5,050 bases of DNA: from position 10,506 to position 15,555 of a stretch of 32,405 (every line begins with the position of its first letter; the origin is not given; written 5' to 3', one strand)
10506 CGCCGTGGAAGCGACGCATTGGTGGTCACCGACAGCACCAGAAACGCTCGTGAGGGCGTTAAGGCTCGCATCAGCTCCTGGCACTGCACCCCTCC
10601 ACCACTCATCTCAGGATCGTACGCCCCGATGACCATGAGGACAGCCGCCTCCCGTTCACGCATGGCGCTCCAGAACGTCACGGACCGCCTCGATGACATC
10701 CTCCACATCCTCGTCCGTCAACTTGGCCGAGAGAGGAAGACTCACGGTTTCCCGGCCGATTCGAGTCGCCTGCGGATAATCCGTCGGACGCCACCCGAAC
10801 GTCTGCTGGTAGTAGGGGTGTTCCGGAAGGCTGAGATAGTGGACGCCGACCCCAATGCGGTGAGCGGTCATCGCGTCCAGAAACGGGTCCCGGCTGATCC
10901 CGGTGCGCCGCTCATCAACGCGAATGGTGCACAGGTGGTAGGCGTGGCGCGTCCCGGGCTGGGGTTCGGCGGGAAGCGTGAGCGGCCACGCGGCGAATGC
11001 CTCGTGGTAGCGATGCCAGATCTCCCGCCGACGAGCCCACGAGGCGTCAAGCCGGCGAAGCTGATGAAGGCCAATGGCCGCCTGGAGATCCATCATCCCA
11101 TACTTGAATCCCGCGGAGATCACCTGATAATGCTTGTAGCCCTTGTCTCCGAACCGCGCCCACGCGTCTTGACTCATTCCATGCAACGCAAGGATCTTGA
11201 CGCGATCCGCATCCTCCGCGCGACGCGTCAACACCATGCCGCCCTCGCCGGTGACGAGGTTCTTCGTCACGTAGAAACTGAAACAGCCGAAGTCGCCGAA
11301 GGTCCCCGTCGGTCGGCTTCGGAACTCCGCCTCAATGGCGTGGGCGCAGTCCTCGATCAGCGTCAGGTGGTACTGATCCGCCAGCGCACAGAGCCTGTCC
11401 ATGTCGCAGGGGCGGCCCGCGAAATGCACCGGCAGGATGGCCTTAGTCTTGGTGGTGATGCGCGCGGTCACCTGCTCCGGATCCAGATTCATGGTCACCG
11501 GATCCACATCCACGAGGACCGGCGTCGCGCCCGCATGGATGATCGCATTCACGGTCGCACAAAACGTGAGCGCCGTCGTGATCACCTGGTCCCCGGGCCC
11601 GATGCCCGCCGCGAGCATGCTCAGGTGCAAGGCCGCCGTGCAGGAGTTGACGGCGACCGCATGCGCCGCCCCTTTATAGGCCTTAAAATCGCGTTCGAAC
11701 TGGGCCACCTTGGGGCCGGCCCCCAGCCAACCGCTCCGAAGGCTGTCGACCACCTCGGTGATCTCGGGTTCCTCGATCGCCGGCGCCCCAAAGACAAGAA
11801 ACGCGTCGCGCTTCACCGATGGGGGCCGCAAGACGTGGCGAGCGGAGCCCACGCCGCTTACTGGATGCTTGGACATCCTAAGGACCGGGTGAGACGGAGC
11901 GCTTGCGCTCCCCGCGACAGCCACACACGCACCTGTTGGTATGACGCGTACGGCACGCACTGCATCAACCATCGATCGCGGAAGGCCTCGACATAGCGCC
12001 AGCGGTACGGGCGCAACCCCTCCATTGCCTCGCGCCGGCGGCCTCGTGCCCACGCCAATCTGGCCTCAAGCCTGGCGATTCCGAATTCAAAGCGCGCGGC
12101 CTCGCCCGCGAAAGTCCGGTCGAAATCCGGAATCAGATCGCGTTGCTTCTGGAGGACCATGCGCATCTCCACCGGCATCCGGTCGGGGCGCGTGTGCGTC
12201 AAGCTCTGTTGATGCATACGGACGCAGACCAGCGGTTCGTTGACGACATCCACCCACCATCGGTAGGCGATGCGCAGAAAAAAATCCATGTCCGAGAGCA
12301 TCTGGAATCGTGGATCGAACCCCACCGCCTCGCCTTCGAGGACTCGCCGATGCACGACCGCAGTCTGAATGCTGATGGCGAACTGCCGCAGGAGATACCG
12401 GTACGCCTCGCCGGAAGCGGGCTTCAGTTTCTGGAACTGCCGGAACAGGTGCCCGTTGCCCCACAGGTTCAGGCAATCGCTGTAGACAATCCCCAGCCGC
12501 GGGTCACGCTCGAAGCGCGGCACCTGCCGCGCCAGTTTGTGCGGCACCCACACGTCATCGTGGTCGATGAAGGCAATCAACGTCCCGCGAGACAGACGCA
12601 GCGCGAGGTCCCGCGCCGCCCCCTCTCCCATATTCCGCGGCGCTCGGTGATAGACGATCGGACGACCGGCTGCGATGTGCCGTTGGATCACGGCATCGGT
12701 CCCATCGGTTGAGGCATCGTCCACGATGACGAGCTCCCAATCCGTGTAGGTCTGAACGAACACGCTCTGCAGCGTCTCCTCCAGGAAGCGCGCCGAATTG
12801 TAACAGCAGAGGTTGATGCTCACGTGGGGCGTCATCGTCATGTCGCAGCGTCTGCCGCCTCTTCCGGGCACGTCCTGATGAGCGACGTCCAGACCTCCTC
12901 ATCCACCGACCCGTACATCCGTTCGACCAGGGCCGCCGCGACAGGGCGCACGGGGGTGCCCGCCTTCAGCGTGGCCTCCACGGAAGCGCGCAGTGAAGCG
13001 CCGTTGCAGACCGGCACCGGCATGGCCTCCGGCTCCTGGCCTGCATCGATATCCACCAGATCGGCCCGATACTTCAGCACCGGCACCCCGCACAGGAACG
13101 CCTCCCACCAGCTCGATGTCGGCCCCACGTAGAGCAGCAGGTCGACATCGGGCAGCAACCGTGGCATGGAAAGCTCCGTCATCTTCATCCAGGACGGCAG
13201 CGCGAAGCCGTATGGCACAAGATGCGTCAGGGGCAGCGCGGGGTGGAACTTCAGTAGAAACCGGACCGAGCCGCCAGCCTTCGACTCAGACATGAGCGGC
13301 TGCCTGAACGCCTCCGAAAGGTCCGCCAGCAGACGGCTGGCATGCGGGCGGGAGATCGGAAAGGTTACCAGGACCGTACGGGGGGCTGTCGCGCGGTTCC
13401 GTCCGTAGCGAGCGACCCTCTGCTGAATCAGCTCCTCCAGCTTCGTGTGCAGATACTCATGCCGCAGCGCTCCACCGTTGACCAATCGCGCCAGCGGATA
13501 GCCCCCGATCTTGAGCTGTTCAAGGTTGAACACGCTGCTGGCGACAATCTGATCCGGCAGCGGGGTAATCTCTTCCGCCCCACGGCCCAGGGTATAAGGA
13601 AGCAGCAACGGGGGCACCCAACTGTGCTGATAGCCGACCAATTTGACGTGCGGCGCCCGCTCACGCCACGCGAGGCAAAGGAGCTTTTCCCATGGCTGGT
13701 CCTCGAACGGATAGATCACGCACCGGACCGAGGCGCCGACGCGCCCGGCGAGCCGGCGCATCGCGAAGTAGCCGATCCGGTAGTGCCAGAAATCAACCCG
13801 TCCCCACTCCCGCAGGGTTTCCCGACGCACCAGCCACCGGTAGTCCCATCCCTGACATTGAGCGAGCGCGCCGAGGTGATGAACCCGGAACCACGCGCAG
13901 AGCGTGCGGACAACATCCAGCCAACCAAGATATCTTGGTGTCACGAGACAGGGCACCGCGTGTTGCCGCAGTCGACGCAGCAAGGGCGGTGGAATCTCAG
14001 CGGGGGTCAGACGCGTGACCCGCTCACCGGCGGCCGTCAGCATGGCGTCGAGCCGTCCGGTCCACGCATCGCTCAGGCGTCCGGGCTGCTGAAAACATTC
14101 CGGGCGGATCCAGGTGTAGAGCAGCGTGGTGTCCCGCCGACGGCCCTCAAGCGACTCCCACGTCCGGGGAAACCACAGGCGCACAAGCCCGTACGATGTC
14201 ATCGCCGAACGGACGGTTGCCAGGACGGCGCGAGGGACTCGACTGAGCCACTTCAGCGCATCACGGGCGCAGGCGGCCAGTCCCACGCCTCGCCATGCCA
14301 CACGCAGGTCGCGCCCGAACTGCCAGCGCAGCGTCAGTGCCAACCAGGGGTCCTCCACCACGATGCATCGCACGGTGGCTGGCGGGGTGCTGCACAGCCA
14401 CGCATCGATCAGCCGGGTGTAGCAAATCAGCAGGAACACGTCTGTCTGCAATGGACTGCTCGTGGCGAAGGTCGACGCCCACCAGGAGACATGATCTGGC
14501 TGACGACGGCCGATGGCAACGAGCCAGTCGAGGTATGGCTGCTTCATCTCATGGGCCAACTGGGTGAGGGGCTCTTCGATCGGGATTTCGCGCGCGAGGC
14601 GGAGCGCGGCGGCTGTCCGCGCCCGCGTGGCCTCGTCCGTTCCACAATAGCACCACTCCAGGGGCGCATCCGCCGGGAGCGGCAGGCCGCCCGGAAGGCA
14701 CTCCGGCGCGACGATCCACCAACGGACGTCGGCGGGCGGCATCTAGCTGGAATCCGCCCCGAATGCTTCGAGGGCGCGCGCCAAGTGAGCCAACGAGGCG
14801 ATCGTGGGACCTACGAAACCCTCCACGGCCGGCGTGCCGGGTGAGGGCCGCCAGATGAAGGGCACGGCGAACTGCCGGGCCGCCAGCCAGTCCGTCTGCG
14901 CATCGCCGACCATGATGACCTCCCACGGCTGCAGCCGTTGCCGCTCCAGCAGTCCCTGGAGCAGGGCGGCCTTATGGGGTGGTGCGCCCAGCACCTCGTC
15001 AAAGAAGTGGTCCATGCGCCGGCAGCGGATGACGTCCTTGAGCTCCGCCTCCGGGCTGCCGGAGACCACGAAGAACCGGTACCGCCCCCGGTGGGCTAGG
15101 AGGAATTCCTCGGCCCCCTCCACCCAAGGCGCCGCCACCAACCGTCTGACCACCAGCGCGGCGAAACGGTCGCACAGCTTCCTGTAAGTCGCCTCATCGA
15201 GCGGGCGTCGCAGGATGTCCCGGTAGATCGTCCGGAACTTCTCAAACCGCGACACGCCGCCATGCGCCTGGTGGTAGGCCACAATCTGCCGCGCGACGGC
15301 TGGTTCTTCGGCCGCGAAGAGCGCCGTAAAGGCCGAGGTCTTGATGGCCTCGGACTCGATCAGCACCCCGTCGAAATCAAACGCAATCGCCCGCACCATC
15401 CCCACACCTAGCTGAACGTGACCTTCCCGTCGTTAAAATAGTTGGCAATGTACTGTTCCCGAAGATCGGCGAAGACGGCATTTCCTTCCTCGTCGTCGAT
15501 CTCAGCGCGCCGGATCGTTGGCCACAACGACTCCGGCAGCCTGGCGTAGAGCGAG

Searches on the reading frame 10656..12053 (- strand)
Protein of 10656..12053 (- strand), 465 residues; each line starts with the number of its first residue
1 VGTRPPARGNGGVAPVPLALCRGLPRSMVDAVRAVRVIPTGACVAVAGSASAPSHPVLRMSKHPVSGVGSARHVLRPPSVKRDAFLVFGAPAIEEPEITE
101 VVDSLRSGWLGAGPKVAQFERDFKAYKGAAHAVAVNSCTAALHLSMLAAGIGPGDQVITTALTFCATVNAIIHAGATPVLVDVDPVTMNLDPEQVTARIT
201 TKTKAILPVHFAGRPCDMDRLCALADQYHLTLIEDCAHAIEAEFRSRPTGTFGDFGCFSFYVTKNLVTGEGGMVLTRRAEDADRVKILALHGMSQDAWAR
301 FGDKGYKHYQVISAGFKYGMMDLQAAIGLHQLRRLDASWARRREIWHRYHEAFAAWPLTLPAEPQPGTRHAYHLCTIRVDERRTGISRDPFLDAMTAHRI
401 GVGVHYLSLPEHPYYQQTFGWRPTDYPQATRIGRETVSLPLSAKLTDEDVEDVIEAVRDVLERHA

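Call 6: search_protein_families(library=pfam, proteins=[window:10656-12053:-], max_evalue=0.001)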
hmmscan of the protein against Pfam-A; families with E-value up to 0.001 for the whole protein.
window:10656-12053:- (465 aa): 4 families
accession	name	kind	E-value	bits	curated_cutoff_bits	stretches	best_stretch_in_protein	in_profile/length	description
PF01041.23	DegT_DnrJ_EryC1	-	1.6e-123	412.9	19.8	1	92-458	2-360/360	DegT/DnrJ/EryC1/StrS aminotransferase family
PF01053.26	Cys_Met_Meta_PP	-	3.6e-05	22.9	27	1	114-207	52-142/381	Cys/Met metabolism PLP-dependent enzyme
PF00155.27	Aminotran_1_2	-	6.2e-05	22.8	19.7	1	126-239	54-189/361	Aminotransferase class I and II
PF01212.27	Beta_elim_lyase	-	0.00062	19.6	27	0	111-358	29-270/288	Beta-eliminating lyase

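Call 68: search_protein_families(library=ncbifam, proteins=[window:10656-12053:-], max_evalue=0.00001)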
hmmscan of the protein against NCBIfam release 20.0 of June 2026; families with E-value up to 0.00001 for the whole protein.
window:10656-12053:- (465 aa): 9 families
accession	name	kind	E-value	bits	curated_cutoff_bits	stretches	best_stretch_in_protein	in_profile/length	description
NF008658.2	PRK11658.1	equivalog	1.1e-108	363.3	631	1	84-462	3-378/379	UDP-4-amino-4-deoxy-L-arabinose aminotransferase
TIGR03588.1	PseC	equivalog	5.8e-104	348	423.5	1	86-461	2-380/380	UDP-4-amino-4,6-dideoxy-N-acetyl-beta-L-altrosamine transaminase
NF008687.0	PRK11706.1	equivalog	3.7e-76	256.3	375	1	87-460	3-373/375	dTDP-4-amino-4,6-dideoxygalactose transaminase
TIGR04181.1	NHT_00031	hypoth_equivalog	5e-73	246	420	1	90-442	5-359/359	LegC family aminotransferase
TIGR02379.1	ECA_wecE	subfamily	2.4e-60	204.3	434.85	1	88-461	4-375/376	dTDP-4-amino-4,6-dideoxy-D-glucose transaminase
TIGR04427.1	PLP_DesI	equivalog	2.1e-57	195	650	1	104-460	41-382/390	dTDP-4-dehydro-6-deoxyglucose aminotransferase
NF011936.0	PRK15407.1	equivalog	2e-55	188.3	423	1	91-463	42-438/440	lipopolysaccharide biosynthesis protein RfbH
NF006488.0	PRK08912.1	equivalog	2.7e-06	26.6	498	1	133-207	90-164/387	aminotransferase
NF006096.0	PRK08248.1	equivalog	8.7e-06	24.6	726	0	116-237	66-187/431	homocysteine synthase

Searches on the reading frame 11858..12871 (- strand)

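Call 6: search_protein_families(library=pfam, proteins=[window:11858-12871:-], max_evalue=0.001)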
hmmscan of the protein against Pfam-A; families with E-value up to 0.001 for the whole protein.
window:11858-12871:- (337 aa): 3 families
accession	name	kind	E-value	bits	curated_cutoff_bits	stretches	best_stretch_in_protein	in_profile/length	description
PF00535.33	Glycos_transf_2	-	4e-29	102.1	23.3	1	18-131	1-114/168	Glycosyl transferase family 2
PF13641.12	Glyco_tranf_2_3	-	9.2e-12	45.9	27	1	15-198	1-191/230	Glycosyltransferase like family 2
PF10111.15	Glyco_tranf_2_2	-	2.2e-11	44.2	27.3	1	24-206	7-204/276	Glycosyltransferase like family 2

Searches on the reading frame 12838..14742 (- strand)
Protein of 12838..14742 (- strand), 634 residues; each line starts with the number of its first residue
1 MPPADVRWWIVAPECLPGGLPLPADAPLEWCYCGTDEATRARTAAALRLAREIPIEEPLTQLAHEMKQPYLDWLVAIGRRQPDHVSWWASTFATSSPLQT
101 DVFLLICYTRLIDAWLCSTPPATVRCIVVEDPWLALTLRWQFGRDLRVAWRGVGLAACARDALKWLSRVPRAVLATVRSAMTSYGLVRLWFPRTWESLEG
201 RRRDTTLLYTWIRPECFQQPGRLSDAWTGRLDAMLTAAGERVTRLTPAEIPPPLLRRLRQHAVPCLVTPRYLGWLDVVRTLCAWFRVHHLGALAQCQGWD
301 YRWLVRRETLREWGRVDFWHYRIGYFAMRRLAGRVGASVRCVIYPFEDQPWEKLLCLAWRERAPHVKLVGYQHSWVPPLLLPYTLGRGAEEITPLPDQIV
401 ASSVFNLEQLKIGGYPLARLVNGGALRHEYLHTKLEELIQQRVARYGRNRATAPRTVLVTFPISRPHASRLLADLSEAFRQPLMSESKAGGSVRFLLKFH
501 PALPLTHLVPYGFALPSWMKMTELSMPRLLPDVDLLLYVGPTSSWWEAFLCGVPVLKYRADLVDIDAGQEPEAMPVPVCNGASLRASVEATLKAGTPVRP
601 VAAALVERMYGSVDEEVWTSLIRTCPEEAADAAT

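Call 4: search_protein_families(library=pfam, proteins=[window:12838-14742:-], max_evalue=0.001)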
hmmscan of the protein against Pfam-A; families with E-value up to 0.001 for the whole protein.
window:12838-14742:- (634 aa): 0 families

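Call 9: search_protein_families(library=ncbifam, proteins=[window:12838-14742:-], max_evalue=0.001)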
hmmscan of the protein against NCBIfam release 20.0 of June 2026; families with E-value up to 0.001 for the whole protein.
window:12838-14742:- (634 aa): 1 family
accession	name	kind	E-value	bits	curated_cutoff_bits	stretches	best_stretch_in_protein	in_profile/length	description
TIGR04326.1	O_ant_LIC13510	subfamily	2.2e-17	62.6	250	1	328-557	326-543/602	TIGR04326 family surface carbohydrate biosynthesis protein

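Call 52: search_solved_structures(query=window:12838-14742:-, max_evalue=1)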
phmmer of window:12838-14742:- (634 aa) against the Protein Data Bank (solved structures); distinct sequences matched with E-value up to 1: 0.

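Call 58: find_homologous_proteins(query=window:12838-14742:-, max_evalue=0.00001)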
Query window:12838-14742:- (634 aa): 27 proteins with E <= 0.00001 among 8000 candidates.
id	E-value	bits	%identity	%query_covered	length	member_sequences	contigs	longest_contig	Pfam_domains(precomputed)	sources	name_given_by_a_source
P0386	0.0e+0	1475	100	100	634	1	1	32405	-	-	-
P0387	1.6e-244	832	60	99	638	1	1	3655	-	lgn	-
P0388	2.0e-242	825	61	95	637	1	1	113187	-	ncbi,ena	-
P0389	2.0e-192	660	51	97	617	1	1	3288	-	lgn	-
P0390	5.0e-191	655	51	96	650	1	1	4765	-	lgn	-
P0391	3.3e-190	652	51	94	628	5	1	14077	-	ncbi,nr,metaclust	ncbi:MAG: hypothetical protein A3G88_04505 [Omnitrophica WOR_2 bacterium RIFCSPLOWO2_12_FULL_63_16]|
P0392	3.2e-189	649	52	94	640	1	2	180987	-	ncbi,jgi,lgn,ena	-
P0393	2.3e-187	643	53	91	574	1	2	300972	-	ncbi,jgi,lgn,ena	-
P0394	3.8e-186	639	52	94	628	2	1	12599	-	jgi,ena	-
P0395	1.1e-183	631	50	96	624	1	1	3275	-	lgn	-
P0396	1.8e-183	630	51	97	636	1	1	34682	-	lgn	-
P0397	3.8e-172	593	49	94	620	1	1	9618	-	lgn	-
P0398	1.9e-168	580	45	97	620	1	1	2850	-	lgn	-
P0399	1.7e-167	577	47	98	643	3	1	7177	-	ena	-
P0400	1.9e-166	574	47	91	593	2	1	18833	-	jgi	-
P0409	4.0e-117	411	47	73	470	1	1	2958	-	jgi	jgi:surface carbohydrate biosynthesis protein (TIGR04326 family)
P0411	2.4e-86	309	44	56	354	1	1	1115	-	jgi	jgi:surface carbohydrate biosynthesis protein (TIGR04326 family)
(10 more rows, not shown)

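Call 71: predict_structure(alignment_id=A3)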
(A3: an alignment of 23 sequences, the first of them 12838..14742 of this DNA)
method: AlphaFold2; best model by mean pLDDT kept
length: 634 residues; sequences in the alignment: 23
mean_pLDDT: 87.3   pTM: 0.87
mean pLDDT of the five models: 87.3, 86.4, 84.2, 83.9, 82.9
residues with pLDDT >= 90: 353; 70-90: 235; 50-70: 36; < 50: 10
segments of 3 or more residues with pLDDT < 50: 628-634
pLDDT, mean of each block of 10 residues (from residue 1): 78 87 81 88 90 90 93 95 95 83 94 91 92 95 93 91 96 93 88 62 84 82 82 91 89 87 85 91 91 92 95 94 95 92 92 96 95 82 91 94 92 94 90 87 75 86 86 93 75 91 84 87 90 90 83 89 69 73 93 74 85 92 65 33
secondary structure, 60 per line:
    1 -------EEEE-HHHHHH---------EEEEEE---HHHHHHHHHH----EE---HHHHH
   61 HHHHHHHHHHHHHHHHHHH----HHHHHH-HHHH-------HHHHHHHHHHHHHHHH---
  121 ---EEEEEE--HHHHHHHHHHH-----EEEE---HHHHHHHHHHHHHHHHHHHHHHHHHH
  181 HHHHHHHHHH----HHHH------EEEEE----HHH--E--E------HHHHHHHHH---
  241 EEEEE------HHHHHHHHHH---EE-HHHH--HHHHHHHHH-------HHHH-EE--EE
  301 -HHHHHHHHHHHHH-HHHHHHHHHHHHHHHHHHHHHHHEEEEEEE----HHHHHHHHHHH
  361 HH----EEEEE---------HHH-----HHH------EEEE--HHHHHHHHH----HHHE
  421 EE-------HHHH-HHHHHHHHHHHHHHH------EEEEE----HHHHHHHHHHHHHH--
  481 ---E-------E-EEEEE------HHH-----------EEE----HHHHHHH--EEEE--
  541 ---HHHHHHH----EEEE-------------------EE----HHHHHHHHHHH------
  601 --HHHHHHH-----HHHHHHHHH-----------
elements in order: E8-11 H13-18 E28-33 H37-46 H56-79 H84-89 H91-94 H102-117 E124-129 H132-142 E148-151 H155-190 H195-198 E205-209 H229-237 E241-245 H252-261 H268-271 H274-282 H290-293 H302-314 H316-338 E339-345 H350-362 E367-371 E398-401 H404-412 E420-422 H430-433 H435-449 E456-460 H465-478 E494-498 E519-521 H526-532 E535-538 H544-550 E555-558 H584-594 H603-609 H615-623

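Call 73: fold_search(model_id=the predicted structure, library=pdb)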
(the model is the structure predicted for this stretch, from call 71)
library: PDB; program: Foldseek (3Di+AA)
matches with E <= 10: 982; with E <= 0.001: 152
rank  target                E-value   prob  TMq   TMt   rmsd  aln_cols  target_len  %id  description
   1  5xvs_A                6.1e-08  1.00  0.35  0.57  10.5       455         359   12  Crystal structure of UDP-GlcNAc 2-epimerase NeuC complexed with UDP (released 2018-04-11)
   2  5zlr_A                7.2e-08  1.00  0.35  0.56  10.6       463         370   13  Structure of NeuC (released 2018-05-16)
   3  8sxv_B                8.4e-08  1.00  0.35  0.56  11.2       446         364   13  X-ray crystal structure of UDP- 2,3-diacetamido-2,3-dideoxy-glucuronic acid-2-epimerase from Thermus thermophilus stra (released 2023-09-13)
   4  8syd_B                1.0e-07  1.00  0.36  0.57  11.3       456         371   13  X-ray crystal structure of UDP-2,3-diacetamido-2,3-dideoxy-glucuronic acid-2-epimerase from Thermus thermophilus strai (released 2023-09-13)
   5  6vlc_B                1.2e-07  1.00  0.31  0.49  11.6       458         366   12  Crystal structure of UDP-GlcNAc 2-epimerase from Neisseria meningitidis bound to UDP-GlcNAc (released 2020-11-11)
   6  6vlc_D                1.2e-07  1.00  0.30  0.48  11.8       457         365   12  Crystal structure of UDP-GlcNAc 2-epimerase from Neisseria meningitidis bound to UDP-GlcNAc (released 2020-11-11)
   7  8sxw_D                1.3e-07  1.00  0.34  0.54  11.4       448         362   12  X-ray crystal structure of UDP- 2,3-diacetamido-2,3-dideoxy-glucuronic acid-2-epimerase from Thermus thermophilus stra (released 2023-09-13)
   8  8sxw_A                1.4e-07  1.00  0.34  0.54  11.4       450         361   12  X-ray crystal structure of UDP- 2,3-diacetamido-2,3-dideoxy-glucuronic acid-2-epimerase from Thermus thermophilus stra (released 2023-09-13)
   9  8sxw_B                1.6e-07  1.00  0.35  0.57  10.9       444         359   12  X-ray crystal structure of UDP- 2,3-diacetamido-2,3-dideoxy-glucuronic acid-2-epimerase from Thermus thermophilus stra (released 2023-09-13)
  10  8sxw_C                2.3e-07  1.00  0.35  0.56  11.1       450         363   12  X-ray crystal structure of UDP- 2,3-diacetamido-2,3-dideoxy-glucuronic acid-2-epimerase from Thermus thermophilus stra (released 2023-09-13)
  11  3beo_A                2.4e-07  1.00  0.36  0.56   7.8       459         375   10  A Structural Basis for the allosteric regulation of non-hydrolyzing UDP-GlcNAc 2-epimerases (released 2008-02-19)
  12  8sxv_A                3.0e-07  1.00  0.36  0.57   7.9       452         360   13  X-ray crystal structure of UDP- 2,3-diacetamido-2,3-dideoxy-glucuronic acid-2-epimerase from Thermus thermophilus stra (released 2023-09-13)
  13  5dld                  3.2e-07  1.00  0.37  0.56   8.6       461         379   14  Crystal Structure of a UDP-N-acetylglucosamine 2-epimerase from Burkholderia vietnamiensis complexed with UDP-GlcNAc and (released 2015-09-30)
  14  4xsu_B                4.4e-07  1.00  0.33  0.50  10.3       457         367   14  Crystal structure of Anabaena Alr3699/HepE in complex with UDP and glucose (released 2016-01-13)
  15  3l7l_D                4.4e-07  1.00  0.32  0.46  10.4       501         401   10  Structure of the Wall Teichoic Acid Polymerase TagF, H444N + CDPG (30 minute soak) (released 2010-04-28)
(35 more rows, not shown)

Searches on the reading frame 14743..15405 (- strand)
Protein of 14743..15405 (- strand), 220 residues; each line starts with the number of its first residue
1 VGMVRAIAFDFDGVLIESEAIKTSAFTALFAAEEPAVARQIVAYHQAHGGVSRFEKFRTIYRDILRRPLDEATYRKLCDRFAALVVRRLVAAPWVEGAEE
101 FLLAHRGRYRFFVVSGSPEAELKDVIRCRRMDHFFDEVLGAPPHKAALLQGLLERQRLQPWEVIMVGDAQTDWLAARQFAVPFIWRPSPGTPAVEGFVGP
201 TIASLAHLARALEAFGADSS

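Call 4: search_protein_families(library=pfam, proteins=[window:14743-15405:-], max_evalue=0.001)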
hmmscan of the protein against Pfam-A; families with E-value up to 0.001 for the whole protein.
window:14743-15405:- (220 aa): 3 families
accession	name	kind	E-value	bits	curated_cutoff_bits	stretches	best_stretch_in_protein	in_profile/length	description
PF00702.32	Hydrolase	-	9.6e-14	52.6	26.4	1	4-178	1-189/191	haloacid dehalogenase-like hydrolase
PF13419.12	HAD_2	-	1.2e-13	52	23.8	1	7-185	1-177/178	Haloacid dehalogenase-like hydrolase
PF12710.13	HAD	-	1.3e-08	36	27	1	7-172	1-184/189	haloacid dehalogenase-like hydrolase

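Call 9: search_protein_families(library=ncbifam, proteins=[window:14743-15405:-], max_evalue=0.001)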
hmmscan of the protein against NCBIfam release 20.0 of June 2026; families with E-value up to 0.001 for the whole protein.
window:14743-15405:- (220 aa): 12 families
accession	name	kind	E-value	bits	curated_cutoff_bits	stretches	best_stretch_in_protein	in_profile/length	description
NF009695.0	PRK13222.1-2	equivalog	8e-10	38.6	225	1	4-178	6-185/226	phosphoglycolate phosphatase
TIGR02254.1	YjjG_YfnB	equivalog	2.1e-06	27.4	159.9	1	6-205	3-216/223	YjjG family noncanonical pyrimidine nucleotidase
NF009697.0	PRK13222.1-4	equivalog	3.4e-06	26.5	327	1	3-183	6-190/232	phosphoglycolate phosphatase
TIGR02009.1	PGMB-YQAB-SF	subfamily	4.4e-06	27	153.35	1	5-141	2-136/186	beta-phosphoglucomutase family hydrolase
TIGR01428.1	HAD_type_II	equivalog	9.5e-06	25.8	125.4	1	5-185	2-189/197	haloacid dehalogenase type II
TIGR01454.1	AHBA_synth_RP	hypoth_equivalog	9.7e-06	25.4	246.65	1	8-181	2-169/205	AHBA synthesis associated protein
TIGR01549.1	HAD-SF-IA-v1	subfamily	2.1e-05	25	23.3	0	94-178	63-147/149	HAD-IA family hydrolase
TIGR02253.1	CTE7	subfamily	2.3e-05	24.3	169.75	1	3-185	1-193/221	TIGR02253 family HAD-type hydrolase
NF009694.0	PRK13222.1-1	equivalog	4.7e-05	22.8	415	0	3-43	6-47/252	phosphoglycolate phosphatase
NF009804.0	PRK13288.1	equivalog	6.6e-05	22.5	218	1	3-178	2-173/215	pyrophosphatase PpaX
TIGR01662.1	HAD-SF-IIIA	subfamily_domain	0.00014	22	44.6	0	145-185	95-137/141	HAD-IIIA family hydrolase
NF007854.0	PRK10563.1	equivalog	0.00053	19.7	211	1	2-139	2-132/221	6-phosphogluconate phosphatase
